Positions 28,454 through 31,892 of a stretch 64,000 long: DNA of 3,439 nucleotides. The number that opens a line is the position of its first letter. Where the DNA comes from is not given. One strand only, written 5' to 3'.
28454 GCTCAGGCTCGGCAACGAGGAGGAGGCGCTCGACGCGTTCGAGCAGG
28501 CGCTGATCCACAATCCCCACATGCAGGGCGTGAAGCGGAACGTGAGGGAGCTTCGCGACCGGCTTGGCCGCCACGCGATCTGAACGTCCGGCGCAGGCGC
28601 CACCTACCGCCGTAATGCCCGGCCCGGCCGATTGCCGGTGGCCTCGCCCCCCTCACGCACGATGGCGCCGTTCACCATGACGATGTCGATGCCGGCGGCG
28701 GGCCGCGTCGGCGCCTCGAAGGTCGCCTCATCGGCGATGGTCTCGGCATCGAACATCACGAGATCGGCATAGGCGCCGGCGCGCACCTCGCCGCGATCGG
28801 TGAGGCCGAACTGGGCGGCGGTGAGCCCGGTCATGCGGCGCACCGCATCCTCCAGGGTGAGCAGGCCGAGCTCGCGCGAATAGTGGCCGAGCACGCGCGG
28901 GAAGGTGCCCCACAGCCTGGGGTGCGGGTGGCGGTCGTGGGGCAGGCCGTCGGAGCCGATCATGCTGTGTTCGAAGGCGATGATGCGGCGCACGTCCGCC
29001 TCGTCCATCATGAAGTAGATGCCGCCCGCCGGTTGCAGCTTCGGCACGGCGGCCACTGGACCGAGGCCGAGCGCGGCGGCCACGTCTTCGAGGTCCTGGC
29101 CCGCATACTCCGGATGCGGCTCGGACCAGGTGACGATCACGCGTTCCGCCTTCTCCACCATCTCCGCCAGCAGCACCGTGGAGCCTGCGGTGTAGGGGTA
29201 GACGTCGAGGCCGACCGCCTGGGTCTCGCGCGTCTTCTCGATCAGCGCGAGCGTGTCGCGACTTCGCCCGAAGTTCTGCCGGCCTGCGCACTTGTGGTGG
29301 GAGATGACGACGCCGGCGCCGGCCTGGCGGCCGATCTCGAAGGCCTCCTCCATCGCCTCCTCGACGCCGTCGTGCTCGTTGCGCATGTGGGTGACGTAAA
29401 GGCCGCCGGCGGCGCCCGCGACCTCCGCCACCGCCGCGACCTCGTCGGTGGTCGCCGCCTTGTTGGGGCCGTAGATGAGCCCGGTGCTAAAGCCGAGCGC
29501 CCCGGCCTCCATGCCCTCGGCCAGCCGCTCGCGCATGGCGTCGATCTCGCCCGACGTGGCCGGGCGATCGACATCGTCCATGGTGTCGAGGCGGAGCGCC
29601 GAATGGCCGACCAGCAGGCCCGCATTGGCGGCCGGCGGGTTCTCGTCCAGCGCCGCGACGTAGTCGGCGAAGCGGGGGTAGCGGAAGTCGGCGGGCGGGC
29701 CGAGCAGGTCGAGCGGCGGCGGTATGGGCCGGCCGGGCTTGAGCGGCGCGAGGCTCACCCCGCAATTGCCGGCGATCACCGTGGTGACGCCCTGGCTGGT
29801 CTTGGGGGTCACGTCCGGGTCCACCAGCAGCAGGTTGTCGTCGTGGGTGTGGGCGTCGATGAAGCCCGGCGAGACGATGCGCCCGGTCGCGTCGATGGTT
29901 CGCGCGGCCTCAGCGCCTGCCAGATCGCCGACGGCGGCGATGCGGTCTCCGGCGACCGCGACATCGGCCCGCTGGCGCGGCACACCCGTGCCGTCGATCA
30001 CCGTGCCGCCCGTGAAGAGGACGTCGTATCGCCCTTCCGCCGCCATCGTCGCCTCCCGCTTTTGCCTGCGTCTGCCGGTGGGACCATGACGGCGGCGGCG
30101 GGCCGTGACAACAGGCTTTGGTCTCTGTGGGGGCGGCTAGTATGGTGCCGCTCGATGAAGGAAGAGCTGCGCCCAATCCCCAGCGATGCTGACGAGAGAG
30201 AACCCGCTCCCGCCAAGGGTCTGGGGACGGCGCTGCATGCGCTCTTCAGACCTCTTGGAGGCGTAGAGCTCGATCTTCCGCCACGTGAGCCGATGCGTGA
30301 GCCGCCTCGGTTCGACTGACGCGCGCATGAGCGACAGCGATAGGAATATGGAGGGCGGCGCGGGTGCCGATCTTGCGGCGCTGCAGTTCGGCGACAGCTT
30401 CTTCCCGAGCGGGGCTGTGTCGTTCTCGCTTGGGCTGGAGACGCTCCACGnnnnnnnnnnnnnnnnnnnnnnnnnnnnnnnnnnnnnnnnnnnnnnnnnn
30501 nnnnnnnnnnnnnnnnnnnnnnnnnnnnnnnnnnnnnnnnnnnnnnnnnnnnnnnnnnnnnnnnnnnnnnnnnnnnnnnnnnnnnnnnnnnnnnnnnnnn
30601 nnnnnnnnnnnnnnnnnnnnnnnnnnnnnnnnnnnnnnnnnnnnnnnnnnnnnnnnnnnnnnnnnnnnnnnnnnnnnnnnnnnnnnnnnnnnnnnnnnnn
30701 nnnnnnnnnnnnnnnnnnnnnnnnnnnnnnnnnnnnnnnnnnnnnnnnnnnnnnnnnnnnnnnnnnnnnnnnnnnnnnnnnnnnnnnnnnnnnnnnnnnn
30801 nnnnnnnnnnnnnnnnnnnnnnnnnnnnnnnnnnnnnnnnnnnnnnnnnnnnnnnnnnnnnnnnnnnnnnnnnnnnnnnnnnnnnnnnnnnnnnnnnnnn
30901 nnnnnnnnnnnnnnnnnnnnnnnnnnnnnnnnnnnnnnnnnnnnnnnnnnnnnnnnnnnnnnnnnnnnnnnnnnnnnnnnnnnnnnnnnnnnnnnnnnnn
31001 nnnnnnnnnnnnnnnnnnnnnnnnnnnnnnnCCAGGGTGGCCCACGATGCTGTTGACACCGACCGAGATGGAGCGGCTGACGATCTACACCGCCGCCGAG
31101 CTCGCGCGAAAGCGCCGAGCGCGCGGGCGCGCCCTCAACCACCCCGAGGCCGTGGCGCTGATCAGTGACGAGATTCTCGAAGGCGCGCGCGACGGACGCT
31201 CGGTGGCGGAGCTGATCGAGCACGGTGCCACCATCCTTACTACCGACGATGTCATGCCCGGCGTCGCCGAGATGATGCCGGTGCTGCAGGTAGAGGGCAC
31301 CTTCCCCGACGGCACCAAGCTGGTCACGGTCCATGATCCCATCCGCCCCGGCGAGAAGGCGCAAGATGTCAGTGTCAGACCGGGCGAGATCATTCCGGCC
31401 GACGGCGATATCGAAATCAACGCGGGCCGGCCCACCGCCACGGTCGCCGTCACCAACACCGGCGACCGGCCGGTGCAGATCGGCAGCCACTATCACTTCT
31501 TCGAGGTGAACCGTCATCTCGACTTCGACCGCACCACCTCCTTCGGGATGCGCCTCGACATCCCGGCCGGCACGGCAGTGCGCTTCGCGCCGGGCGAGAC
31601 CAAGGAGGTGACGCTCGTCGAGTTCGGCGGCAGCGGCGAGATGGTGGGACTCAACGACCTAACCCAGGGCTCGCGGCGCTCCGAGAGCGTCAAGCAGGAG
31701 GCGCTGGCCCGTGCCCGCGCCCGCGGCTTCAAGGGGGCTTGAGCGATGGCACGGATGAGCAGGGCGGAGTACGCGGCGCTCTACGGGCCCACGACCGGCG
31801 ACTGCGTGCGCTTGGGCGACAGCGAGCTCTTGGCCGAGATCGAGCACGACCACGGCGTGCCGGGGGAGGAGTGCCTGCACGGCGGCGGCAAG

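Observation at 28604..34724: Minimal, atypically organised urease cluster flanked by amidohydrolases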

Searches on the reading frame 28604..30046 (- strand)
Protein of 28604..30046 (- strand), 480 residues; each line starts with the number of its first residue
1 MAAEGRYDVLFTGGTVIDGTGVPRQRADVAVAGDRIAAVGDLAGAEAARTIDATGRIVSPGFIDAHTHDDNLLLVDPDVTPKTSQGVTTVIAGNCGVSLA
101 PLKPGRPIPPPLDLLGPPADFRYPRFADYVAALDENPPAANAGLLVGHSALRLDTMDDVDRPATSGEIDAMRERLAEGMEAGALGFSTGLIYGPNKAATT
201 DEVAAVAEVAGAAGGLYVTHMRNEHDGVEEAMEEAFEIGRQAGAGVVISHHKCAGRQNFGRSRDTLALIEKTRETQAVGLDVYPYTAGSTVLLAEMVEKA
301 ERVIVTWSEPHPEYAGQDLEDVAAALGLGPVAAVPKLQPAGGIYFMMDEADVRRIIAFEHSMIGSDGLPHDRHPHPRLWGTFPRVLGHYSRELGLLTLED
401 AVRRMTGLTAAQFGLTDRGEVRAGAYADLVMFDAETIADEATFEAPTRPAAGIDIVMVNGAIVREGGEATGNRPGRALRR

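Call 3: search_protein_families(library=pfam, proteins=[window:28604-30046:-])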
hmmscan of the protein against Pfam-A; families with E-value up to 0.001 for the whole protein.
window:28604-30046:- (480 aa): 2 families
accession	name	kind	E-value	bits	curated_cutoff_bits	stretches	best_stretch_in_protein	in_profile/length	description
PF07969.17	Amidohydro_3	-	2.2e-40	140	29.7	1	49-463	1-471/472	Amidohydrolase family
PF01979.26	Amidohydro_1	-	1.1e-13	51.6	25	2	361-463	245-345/345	Amidohydrolase family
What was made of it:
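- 28604..30046 (-): N-acyl-D-amino-acid deacylase (D-aminoacylase) homologue, transcribed divergently from the urease operon. Pfam Amidohydro_3, E = 2e-40 (call 3).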

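Call 4: search_protein_families(library=ncbifam, proteins=[window:28604-30046:-])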
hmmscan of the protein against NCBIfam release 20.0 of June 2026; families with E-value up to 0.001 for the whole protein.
window:28604-30046:- (480 aa): 53 families (the best 25 are shown)
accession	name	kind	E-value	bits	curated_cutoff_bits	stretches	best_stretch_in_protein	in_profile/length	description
NF006560.0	PRK09061.1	subfamily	5.9e-57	193.1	340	2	154-480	161-513/517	amidohydrolase family protein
NF006689.0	PRK09237.1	equivalog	1.5e-17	63.3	371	1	6-97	2-97/383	amidohydrolase/deacetylase family metallohydrolase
TIGR02033.1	D-hydantoinase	equivalog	1.6e-13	50.5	393.25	1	10-70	2-61/454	dihydropyrimidinase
NF006056.0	PRK08204.1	subfamily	5.1e-13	48.6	391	1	9-69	5-67/449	hypothetical protein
NF009060.0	PRK12394.1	equivalog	5.6e-13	48.4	442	1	6-96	2-95/381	metallo-dependent hydrolase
NF004839.0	PRK06189.1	equivalog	9.1e-13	47.6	631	1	6-70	2-64/451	allantoinase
TIGR03178.1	allantoinase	equivalog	2e-12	46.7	357.85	1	8-68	1-59/441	allantoinase AllB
TIGR00857.1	pyrC_multi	subfamily_domain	4.8e-12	45.6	279.05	1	25-68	4-47/412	dihydroorotase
TIGR03583.1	EF_0837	hypoth_equivalog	5.5e-12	45.4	432.15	1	19-97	8-90/365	amidohydrolase/deacetylase family metallohydrolase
TIGR01224.1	hutI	equivalog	1.1e-11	44.2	298.15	1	27-68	4-48/377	imidazolonepropionase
NF006559.0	PRK09060.1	equivalog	1.6e-11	43.2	482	1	6-68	4-64/444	dihydroorotase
NF005791.0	PRK07627.1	equivalog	3e-11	42.9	442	1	10-65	4-60/425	dihydroorotase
NF006839.0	PRK09357.1-4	equivalog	1.2e-10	40.5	576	1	10-68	3-61/422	dihydroorotase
NF009941.0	PRK13404.1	subfamily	1.5e-10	40.4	647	1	6-70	3-64/478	dihydropyrimidinase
TIGR02318.1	phosphono_phnM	equivalog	1.8e-10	40.3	390.55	1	28-68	17-56/376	phosphonate metabolism protein PhnM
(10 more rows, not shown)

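Call 21: search_solved_structures(query=window:28604-30046:-, max_evalue=0.00001)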
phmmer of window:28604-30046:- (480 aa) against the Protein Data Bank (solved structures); distinct sequences matched with E-value up to 0.00001: 17.
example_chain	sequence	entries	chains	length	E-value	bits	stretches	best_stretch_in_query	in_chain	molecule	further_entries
1m7j_A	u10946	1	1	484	2.9e-174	583.7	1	7-480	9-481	D-aminoacylase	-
1rjp_A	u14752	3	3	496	3.1e-174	583.6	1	7-480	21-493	D-aminoacylase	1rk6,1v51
1rjq_A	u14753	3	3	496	4.3e-173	579.8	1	7-480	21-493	D-aminoacylase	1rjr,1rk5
1v4y_A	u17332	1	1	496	9.2e-173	578.8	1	7-480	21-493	D-aminoacylase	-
9g5m_A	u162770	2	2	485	7.6e-146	490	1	7-480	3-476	Amidohydrolase family protein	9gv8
3gip_A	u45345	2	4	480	2.4e-137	462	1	6-479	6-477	N-acyl-D-glutamate deacylase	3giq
9kb1_A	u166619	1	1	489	2.3e-127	429.1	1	8-461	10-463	PpOngB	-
9kb3_A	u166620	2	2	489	3e-126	425.4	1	8-461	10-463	Carbohydrate de-N-acetylated protein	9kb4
3nqb_A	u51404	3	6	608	7.9e-11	44.9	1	4-91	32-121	Adenine deaminase 2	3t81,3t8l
1gkr_A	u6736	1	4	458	1e-07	34.5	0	7-71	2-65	NON-ATP DEPENDENT L-SELECTIVE HYDANTOINASE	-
4kqn_A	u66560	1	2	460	1.5e-07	34.1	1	12-70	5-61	D-hydantoinase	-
1yny_A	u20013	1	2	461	2.9e-07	33.1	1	12-70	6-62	D-Hydantoinase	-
4kir_A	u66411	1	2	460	3e-07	33.1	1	12-70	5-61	D-hydantoinase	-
3e74_A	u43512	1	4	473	4.1e-07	32.6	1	7-69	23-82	Allantoinase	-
8hfd_A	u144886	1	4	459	5.4e-07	32.2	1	7-69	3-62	Allantoinase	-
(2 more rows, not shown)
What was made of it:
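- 28604..30046 (-): Scores 584 bits against D-aminoacylase 1M7J (call 21).
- On N-acyl-D-amino-acid deacylase (D-aminoacylase), considered for the upstream gene: 584 bits against 1M7J over residues 7-480 (call 21).
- Checked: Upstream gene: scores 584 bits against Alcaligenes D-aminoacylase 1M7J (call 21).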

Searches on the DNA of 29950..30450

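Call 66: search_rna_families(source=window, start=29950, end=30450, threshold=evalue, max_evalue=1)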
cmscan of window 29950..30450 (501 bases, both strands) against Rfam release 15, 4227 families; matches with E-value up to 1: 1.
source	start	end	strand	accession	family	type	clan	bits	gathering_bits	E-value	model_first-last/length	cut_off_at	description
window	30173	30224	-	RF00773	mir-298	Gene; miRNA;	-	24.2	80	0.011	1-85/85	no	mir-298 microRNA precursor family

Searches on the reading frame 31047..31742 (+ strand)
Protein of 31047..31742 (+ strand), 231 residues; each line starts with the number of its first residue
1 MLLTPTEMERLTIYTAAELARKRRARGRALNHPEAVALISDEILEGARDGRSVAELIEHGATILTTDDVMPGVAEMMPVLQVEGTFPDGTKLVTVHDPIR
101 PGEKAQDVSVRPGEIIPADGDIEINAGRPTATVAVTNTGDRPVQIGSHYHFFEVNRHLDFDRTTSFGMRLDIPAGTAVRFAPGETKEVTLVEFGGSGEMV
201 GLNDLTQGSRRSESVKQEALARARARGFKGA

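Call 3: search_protein_families(library=pfam, proteins=[window:31047-31742:+])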
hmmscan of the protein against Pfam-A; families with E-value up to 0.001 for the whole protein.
window:31047-31742:+ (231 aa): 2 families
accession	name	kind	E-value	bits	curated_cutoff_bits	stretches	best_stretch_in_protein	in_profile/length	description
PF00547.23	Urease_gamma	-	8.3e-44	148.4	23.9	1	1-99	1-99/99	Urease, gamma subunit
PF00699.25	Urease_beta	-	6.3e-43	145.2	25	1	112-208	1-97/98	Urease beta subunit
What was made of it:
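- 31047..31742 (+): ureAB, a fused gamma-beta urease subunit in a single ORF. Pfam Urease_gamma (residues 1-99) plus Urease_beta (112-208) (call 3).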

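Call 4: search_protein_families(library=ncbifam, proteins=[window:31047-31742:+])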
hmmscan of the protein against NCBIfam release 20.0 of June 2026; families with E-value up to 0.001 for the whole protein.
window:31047-31742:+ (231 aa): 7 families
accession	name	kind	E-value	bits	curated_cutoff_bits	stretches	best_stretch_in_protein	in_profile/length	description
NF009671.0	PRK13192.1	subfamily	6.7e-110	365.9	243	1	1-230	1-230/231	bifunctional urease subunit gamma/beta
NF010592.0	PRK13986.1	equivalog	2.6e-83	279.3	353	1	1-230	1-225/238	urease subunit alpha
NF009712.0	PRK13241.1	equivalog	1.4e-44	150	123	1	1-100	1-100/100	urease subunit gamma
NF009682.0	PRK13203.1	equivalog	6.6e-43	145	129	1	111-209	2-100/104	urease subunit beta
TIGR00192.1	urease_beta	equivalog_domain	1.7e-42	143.8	90.3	1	111-208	2-99/103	urease subunit beta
TIGR00193.1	urease_gam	equivalog_domain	3.3e-42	142.8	82.3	1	1-100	1-100/102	urease subunit gamma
NF009681.0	PRK13202.1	equivalog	6.5e-26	90.6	204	1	112-203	3-95/104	urease subunit beta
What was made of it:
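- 31047..31742 (+): NF009671, 366 bits against a cutoff of 243 (call 4).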

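Call 22: search_solved_structures(query=window:31047-31742:+, max_evalue=0.00001)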
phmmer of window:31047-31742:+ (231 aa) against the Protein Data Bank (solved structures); distinct sequences matched with E-value up to 0.00001: 23.
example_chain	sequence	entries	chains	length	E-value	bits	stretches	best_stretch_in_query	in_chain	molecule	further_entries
1e9y_A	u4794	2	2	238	2.2e-68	233.3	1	1-231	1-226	UREASE SUBUNIT ALPHA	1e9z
9s33_A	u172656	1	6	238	4.5e-68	232.3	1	1-230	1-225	Urease subunit alpha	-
6qsu_A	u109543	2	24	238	4.6e-68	232.3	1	1-230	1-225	Urease subunit alpha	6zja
8hc1_A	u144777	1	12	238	5.8e-68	232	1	1-231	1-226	Urease subunit alpha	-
3qga_A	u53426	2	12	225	8e-60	205.4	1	1-228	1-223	Fusion of urease beta and gamma subunits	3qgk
3la4_A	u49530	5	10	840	3.6e-55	190.1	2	110-228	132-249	Urease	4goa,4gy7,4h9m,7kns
4g7e_B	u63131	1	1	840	2.9e-54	187.2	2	111-213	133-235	urease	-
4g7e_A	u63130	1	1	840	3.5e-54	186.9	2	111-213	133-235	urease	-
1ie7_B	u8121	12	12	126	1.1e-36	129.7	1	110-230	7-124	UREASE BETA SUBUNIT | PROTEIN (UREASE BETA SUBUNIT) | UREASE SUBUNIT BETA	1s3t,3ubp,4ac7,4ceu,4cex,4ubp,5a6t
2fvh_A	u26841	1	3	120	1.1e-36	129.7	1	1-99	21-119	Urease gamma subunit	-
1ubp_B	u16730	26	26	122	1.3e-36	129.4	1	111-230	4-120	UREASE | PROTEIN (UREASE BETA SUBUNIT) | Urease subunit beta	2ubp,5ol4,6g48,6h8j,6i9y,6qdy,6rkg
5a6t_A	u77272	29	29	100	1.3e-33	119.7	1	2-99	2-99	UREASE SUBUNIT GAMMA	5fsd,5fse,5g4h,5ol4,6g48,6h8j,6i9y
1a5k_A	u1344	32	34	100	9e-33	116.9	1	1-99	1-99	UREASE (GAMMA SUBUNIT) | UREASE GAMMA SUBUNIT | UREASE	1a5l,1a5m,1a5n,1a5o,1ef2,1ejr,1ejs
1ie7_A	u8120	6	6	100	1.7e-32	116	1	2-99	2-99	UREASE GAMMA SUBUNIT | UREASE | UREASE SUBUNIT GAMMA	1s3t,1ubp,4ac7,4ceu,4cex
2ubp_A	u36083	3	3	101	1.8e-32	115.9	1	2-99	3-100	PROTEIN (UREASE GAMMA SUBUNIT) | PROTEIN (UREASE (CHAIN A))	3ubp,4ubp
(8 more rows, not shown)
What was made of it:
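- Closest known: Helicobacter pylori ureAB-ureIEFGH. Same: UreAB aligns to HpUreA over its full length (233 bits, call 22).
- Checked: It also matches H. pylori UreA over residues 1-231 (call 22).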
